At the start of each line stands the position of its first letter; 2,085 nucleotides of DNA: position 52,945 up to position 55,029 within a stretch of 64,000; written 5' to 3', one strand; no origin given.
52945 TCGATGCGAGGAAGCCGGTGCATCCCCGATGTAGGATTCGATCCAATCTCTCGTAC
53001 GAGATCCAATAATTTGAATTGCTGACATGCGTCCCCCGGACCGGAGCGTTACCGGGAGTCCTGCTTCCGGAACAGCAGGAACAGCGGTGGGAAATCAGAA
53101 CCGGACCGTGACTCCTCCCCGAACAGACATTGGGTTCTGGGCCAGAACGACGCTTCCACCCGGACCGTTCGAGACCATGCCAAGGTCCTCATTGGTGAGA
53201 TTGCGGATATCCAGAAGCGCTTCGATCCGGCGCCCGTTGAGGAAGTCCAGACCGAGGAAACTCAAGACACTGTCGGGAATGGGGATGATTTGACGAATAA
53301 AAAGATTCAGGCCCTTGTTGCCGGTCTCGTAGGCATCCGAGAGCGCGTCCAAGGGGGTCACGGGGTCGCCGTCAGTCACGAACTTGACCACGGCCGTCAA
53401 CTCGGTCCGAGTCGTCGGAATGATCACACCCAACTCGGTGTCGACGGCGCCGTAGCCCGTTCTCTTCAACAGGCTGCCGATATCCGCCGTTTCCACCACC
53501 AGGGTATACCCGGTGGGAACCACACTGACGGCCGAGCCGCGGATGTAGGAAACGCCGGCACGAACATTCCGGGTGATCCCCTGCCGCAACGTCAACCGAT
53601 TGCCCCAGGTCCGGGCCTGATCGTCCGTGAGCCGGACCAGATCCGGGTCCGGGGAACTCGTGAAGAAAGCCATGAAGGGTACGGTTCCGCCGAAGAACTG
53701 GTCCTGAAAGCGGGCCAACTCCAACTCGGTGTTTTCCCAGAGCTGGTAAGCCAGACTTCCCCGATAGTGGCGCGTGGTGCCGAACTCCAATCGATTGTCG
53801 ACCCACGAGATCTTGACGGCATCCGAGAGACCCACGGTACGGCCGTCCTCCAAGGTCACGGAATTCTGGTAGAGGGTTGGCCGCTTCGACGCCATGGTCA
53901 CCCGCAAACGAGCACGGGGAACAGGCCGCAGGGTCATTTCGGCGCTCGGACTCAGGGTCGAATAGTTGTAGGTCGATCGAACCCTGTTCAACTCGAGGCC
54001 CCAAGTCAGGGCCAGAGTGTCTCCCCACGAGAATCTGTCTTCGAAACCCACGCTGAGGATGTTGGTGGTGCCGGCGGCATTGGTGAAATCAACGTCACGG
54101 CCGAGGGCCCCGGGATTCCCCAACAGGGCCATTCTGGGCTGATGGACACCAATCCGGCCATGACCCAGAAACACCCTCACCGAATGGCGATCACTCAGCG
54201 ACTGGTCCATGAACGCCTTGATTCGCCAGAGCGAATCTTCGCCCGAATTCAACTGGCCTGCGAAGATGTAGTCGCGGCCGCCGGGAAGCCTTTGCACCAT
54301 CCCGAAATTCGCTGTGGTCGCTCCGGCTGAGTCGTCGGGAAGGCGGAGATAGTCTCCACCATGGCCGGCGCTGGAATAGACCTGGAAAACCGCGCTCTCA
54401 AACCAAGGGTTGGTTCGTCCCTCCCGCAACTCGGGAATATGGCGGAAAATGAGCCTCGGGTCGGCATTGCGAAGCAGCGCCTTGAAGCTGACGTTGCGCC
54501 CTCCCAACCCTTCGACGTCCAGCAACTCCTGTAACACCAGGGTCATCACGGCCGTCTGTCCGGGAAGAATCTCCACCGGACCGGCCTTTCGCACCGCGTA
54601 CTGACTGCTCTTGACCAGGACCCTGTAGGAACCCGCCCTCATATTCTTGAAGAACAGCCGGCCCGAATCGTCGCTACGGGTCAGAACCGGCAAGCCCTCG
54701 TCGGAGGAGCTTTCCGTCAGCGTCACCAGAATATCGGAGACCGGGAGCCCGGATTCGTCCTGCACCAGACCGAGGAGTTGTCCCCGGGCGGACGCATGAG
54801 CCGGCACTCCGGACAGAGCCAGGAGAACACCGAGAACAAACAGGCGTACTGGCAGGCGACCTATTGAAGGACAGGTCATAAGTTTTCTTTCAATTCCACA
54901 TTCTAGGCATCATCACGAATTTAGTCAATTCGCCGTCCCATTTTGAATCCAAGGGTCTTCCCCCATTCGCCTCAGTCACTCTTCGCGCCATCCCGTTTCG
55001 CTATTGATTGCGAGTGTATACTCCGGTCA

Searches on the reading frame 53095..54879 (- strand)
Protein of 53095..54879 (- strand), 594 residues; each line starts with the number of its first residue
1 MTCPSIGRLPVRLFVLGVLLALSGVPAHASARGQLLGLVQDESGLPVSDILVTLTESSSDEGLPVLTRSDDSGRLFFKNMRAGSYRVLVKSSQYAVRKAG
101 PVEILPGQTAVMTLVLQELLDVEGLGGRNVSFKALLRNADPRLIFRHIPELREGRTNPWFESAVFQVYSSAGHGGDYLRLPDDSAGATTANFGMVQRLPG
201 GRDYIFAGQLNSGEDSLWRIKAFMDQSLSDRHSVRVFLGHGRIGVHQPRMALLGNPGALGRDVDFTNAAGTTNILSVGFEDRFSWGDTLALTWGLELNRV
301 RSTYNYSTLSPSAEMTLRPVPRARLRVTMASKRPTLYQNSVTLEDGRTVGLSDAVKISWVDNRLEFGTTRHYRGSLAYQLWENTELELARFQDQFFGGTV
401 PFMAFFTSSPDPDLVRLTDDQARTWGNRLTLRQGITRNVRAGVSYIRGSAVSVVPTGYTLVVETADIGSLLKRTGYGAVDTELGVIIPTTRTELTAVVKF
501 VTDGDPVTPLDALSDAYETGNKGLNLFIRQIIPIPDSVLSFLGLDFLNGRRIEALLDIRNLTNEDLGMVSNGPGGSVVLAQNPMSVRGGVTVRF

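Call 56: search_protein_families(library=pfam, proteins=[window:53095-54879:-], max_evalue=0.0001)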
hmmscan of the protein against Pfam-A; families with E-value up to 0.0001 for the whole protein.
window:53095-54879:- (594 aa): 1 family
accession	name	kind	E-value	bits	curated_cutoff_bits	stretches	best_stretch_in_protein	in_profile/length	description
PF13620.12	CarboxypepD_reg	-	2.2e-10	41.2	32.3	1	35-117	2-82/82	Carboxypeptidase regulatory-like domain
